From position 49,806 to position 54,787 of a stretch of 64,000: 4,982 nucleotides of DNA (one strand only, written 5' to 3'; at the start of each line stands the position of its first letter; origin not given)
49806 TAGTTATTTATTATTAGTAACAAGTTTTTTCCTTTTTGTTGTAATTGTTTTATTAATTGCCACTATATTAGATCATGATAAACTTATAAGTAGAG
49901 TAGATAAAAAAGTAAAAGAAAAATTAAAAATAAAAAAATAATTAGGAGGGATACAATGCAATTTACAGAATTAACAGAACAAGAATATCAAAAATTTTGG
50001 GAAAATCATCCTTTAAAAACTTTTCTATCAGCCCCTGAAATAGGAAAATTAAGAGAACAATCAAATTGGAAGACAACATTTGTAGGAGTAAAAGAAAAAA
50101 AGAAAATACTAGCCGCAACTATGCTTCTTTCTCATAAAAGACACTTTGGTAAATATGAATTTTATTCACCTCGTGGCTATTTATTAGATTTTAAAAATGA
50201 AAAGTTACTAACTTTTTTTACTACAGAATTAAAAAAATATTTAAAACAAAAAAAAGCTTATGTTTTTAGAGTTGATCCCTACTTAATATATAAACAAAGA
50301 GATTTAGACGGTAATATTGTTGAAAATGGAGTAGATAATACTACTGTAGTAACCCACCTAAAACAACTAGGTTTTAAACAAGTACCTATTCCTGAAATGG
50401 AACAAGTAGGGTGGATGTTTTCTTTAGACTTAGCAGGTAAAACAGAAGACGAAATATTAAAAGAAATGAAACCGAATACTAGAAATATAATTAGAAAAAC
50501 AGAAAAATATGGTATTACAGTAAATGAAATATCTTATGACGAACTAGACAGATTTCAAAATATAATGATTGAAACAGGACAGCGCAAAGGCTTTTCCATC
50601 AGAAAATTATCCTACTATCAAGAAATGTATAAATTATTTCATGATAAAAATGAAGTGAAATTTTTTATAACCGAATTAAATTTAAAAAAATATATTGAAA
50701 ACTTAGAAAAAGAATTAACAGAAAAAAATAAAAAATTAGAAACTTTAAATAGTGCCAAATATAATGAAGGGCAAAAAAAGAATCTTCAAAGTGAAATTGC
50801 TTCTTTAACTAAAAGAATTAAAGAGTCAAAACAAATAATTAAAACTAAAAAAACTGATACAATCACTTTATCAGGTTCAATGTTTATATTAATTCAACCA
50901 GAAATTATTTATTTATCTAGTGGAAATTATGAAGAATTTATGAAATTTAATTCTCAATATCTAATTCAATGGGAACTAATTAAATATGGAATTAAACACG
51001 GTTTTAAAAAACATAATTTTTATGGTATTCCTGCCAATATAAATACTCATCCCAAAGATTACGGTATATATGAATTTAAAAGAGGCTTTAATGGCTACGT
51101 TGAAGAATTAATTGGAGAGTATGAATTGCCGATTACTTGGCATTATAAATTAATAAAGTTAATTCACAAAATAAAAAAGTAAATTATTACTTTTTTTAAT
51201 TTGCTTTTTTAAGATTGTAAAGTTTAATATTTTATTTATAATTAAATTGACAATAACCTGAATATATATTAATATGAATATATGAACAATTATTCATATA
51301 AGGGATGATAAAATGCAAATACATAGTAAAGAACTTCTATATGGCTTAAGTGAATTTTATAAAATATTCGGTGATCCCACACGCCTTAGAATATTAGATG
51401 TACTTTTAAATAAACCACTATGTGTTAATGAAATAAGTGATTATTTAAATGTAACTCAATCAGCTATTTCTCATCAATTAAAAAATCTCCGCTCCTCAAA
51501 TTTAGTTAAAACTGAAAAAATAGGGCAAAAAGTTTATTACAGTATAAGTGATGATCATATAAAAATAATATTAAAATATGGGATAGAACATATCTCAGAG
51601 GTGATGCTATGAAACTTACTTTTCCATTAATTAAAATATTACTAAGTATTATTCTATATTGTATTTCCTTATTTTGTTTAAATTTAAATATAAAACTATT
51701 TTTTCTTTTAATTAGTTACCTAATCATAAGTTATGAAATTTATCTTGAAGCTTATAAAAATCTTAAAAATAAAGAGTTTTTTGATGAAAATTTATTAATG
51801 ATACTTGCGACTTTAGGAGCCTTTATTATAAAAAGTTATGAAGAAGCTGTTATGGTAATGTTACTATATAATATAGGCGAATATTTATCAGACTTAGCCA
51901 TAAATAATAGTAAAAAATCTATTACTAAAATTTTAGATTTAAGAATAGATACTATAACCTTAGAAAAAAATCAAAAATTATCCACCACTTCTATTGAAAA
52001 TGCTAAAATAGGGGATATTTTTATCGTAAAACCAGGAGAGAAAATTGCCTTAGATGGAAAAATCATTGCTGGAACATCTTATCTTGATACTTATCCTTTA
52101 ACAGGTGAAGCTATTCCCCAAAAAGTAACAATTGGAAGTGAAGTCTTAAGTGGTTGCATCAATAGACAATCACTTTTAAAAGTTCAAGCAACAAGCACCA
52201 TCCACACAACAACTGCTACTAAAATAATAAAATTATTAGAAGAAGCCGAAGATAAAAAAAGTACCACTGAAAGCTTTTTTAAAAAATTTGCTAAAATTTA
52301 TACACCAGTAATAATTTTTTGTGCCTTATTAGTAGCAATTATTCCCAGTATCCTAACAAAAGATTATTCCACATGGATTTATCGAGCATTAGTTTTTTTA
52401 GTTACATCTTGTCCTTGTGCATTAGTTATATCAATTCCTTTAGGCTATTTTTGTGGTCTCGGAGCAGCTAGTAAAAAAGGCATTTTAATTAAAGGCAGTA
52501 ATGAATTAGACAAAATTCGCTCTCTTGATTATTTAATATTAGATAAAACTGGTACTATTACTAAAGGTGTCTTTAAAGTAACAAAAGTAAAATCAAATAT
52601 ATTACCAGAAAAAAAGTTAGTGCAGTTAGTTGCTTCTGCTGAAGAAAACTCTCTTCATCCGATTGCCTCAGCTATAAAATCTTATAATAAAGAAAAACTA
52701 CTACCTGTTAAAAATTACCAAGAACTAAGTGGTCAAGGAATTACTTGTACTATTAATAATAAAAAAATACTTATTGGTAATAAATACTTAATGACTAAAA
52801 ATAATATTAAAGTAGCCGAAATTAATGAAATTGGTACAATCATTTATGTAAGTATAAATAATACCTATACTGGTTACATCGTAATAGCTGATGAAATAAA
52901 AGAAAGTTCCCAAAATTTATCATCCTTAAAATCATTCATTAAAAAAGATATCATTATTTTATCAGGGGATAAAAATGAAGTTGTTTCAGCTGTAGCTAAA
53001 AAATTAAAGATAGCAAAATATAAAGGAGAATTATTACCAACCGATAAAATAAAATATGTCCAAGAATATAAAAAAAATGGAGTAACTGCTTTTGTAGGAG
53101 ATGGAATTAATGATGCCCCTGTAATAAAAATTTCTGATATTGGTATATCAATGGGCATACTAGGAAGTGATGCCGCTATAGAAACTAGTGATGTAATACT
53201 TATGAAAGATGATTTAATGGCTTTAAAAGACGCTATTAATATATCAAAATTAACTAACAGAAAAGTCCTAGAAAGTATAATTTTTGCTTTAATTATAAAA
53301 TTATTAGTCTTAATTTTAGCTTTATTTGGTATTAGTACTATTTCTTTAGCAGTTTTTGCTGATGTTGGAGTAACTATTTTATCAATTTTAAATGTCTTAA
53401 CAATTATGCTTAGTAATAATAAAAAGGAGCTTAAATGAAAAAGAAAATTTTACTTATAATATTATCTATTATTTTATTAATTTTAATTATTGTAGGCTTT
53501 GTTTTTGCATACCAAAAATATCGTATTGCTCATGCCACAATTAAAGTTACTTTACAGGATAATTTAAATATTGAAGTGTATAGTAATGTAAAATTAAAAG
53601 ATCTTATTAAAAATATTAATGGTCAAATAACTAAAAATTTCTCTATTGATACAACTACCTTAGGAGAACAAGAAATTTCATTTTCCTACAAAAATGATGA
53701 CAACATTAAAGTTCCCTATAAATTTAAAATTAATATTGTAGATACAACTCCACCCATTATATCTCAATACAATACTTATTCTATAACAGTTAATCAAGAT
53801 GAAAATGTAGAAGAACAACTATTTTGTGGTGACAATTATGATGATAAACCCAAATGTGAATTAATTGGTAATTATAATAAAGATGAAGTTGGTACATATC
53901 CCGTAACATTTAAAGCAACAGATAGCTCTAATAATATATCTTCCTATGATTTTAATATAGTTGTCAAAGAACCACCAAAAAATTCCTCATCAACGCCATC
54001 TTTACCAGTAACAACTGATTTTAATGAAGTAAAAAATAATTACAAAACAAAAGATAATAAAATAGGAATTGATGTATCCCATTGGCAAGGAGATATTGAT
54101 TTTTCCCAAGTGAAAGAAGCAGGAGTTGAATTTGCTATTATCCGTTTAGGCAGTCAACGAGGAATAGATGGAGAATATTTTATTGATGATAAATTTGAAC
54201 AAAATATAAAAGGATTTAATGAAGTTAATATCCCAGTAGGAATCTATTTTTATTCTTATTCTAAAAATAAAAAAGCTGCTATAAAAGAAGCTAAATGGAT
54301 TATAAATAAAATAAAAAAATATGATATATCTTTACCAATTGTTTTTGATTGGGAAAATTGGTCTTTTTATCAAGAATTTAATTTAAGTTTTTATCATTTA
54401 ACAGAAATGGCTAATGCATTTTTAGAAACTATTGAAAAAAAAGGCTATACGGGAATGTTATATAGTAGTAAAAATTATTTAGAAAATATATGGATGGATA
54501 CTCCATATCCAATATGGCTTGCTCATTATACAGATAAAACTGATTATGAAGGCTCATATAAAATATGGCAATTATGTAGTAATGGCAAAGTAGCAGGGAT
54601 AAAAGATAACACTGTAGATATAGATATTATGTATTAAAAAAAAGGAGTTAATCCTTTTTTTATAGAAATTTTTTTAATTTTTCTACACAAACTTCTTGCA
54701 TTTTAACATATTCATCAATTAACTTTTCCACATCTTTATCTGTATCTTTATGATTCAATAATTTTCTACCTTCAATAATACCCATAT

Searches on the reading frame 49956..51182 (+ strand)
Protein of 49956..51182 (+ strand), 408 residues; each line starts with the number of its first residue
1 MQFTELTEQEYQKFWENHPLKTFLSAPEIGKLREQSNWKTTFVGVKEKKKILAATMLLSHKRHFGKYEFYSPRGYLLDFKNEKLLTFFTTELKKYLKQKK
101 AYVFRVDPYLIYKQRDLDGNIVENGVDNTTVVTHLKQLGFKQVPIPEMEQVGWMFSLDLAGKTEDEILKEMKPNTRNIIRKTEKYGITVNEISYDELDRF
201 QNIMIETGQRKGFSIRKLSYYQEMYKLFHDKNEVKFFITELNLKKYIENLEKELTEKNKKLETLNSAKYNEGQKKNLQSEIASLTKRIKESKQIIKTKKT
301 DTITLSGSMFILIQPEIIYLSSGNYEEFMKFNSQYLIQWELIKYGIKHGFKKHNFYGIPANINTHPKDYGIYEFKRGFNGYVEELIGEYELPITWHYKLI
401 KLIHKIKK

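Call 64: search_protein_families(library=pfam, proteins=[window:49956-51182:+], max_evalue=0.00001)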
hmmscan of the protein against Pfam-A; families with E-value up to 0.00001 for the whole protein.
window:49956-51182:+ (408 aa): 1 family
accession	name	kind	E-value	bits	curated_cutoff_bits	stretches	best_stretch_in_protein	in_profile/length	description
PF02388.22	FemAB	-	6.9e-108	361.5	24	1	6-405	1-406/406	FemAB family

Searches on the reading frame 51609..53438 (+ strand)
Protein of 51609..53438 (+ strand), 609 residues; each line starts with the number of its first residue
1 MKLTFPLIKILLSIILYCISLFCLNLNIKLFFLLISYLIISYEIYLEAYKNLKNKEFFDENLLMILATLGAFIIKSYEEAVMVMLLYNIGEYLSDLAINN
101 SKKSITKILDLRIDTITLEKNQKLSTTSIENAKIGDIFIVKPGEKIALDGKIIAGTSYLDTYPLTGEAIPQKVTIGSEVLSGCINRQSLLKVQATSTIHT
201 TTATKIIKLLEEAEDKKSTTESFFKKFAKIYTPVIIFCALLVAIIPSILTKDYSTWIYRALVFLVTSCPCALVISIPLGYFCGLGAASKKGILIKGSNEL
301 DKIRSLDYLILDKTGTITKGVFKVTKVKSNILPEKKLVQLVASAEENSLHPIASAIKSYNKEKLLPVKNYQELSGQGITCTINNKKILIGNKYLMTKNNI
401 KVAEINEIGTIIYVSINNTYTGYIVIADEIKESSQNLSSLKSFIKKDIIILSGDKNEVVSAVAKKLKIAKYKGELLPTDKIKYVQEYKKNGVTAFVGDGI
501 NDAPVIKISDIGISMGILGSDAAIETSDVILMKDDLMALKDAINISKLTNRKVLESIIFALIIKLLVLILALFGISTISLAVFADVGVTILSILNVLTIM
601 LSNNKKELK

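Call 32: search_protein_families(library=pfam, proteins=[window:51609-53438:+], max_evalue=0.00001)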
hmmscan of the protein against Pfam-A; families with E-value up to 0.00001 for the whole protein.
window:51609-53438:+ (609 aa): 2 families
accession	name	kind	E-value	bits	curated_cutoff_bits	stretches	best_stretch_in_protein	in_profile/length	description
PF00122.25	E1-E2_ATPase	-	6.5e-42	143.5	28.1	1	114-290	5-181/181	E1-E2 ATPase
PF00702.32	Hydrolase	-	6.8e-20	72.7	26.4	1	308-507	3-188/191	haloacid dehalogenase-like hydrolase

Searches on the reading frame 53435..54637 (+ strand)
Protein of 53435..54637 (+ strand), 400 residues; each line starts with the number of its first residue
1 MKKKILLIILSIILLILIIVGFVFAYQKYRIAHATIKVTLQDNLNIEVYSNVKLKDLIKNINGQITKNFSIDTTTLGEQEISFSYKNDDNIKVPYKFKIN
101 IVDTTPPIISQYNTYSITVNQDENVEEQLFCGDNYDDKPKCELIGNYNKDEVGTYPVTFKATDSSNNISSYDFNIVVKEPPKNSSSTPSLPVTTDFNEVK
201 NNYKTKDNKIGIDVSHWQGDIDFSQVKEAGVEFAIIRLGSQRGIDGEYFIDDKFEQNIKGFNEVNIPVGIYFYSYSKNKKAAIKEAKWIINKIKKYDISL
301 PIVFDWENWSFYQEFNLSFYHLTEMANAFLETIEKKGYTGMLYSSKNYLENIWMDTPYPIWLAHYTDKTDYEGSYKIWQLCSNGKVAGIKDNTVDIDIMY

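Call 64: search_protein_families(library=pfam, proteins=[window:53435-54637:+], max_evalue=0.00001)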
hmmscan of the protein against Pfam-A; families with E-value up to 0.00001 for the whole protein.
window:53435-54637:+ (400 aa): 1 family
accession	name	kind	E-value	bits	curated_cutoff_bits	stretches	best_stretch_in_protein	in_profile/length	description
PF01183.26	Glyco_hydro_25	-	1.4e-31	110.7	27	1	212-389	1-180/180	Glycosyl hydrolases family 25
